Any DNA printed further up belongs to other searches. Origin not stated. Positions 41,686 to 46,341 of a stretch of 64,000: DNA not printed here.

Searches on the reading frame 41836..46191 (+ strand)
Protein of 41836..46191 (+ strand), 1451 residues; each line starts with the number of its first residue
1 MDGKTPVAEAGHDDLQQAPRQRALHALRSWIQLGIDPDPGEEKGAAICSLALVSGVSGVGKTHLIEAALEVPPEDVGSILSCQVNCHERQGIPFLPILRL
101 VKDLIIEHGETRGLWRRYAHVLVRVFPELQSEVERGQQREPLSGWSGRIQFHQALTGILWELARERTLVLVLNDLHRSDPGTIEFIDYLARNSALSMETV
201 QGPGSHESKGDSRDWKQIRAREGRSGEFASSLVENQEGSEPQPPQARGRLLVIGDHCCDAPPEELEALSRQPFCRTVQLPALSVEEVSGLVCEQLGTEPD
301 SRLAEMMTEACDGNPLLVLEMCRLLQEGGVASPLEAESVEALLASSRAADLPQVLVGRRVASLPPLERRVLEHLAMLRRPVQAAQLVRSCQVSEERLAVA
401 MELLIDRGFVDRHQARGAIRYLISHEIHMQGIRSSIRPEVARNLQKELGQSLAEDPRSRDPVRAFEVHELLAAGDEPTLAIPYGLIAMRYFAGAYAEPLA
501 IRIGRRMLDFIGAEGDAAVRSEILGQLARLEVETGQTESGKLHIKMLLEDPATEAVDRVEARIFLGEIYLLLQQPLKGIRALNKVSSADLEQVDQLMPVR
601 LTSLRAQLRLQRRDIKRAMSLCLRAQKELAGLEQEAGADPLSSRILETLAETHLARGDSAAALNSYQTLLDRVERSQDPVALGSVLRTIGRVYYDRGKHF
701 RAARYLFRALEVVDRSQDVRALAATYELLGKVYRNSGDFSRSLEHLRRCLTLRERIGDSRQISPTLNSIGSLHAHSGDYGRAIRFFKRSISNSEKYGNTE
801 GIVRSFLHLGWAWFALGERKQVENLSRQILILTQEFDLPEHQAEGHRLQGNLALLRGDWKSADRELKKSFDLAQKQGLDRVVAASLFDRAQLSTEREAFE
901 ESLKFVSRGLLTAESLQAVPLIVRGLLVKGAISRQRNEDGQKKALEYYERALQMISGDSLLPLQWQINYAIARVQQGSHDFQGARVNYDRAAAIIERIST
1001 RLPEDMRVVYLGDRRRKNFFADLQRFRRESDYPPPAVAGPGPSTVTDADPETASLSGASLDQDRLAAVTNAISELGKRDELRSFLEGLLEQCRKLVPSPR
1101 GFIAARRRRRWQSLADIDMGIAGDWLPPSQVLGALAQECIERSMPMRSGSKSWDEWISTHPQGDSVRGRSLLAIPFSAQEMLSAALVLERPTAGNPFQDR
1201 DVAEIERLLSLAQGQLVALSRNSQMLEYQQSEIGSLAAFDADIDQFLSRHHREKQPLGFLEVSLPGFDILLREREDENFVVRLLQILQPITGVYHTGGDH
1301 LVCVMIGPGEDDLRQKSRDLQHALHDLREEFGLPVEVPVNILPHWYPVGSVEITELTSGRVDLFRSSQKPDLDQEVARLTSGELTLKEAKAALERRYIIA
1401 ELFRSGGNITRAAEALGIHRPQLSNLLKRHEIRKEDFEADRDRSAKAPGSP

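Call 63: search_protein_families(library=pfam, proteins=[window:41836-46191:+], max_evalue=0.0001)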
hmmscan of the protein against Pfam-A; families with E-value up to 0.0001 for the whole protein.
window:41836-46191:+ (1451 aa): 11 families
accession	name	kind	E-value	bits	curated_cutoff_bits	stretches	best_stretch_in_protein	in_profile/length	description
PF13424.12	TPR_12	-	3.4e-25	88.5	30.1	3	723-794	3-76/77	Tetratricopeptide repeat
PF07719.23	TPR_2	-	1e-14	53.8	27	0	724-753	2-31/34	Tetratricopeptide repeat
PF13191.12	AAA_16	-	4.4e-13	50.5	32.6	1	49-193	25-159/167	AAA ATPase domain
PF13176.12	TPR_7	-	5.8e-12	45.1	27.9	0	726-757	2-33/36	Tetratricopeptide repeat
PF17874.7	TPR_MalT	-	8.9e-12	45.4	45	1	604-762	6-161/336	MalT-like TPR region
PF00515.34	TPR_1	-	6e-11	42.1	27.8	0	724-753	2-31/34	Tetratricopeptide repeat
PF13181.12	TPR_8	-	5.4e-10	39.1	25.7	0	724-754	2-32/34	Tetratricopeptide repeat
PF13374.12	TPR_10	-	1.3e-09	38.2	27.5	0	722-756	1-35/42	Tetratricopeptide repeat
PF24885.1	TPR_NPHP3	-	4.1e-08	33.3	100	1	711-799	86-178/239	Nephrocystin-3 TPR domain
PF02954.25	HTH_8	-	9e-08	32.2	22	1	1393-1429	5-41/42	Bacterial regulatory protein, Fis family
PF13384.12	HTH_23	-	8.7e-05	22.7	24.6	0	1393-1430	4-41/50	Homeodomain-like domain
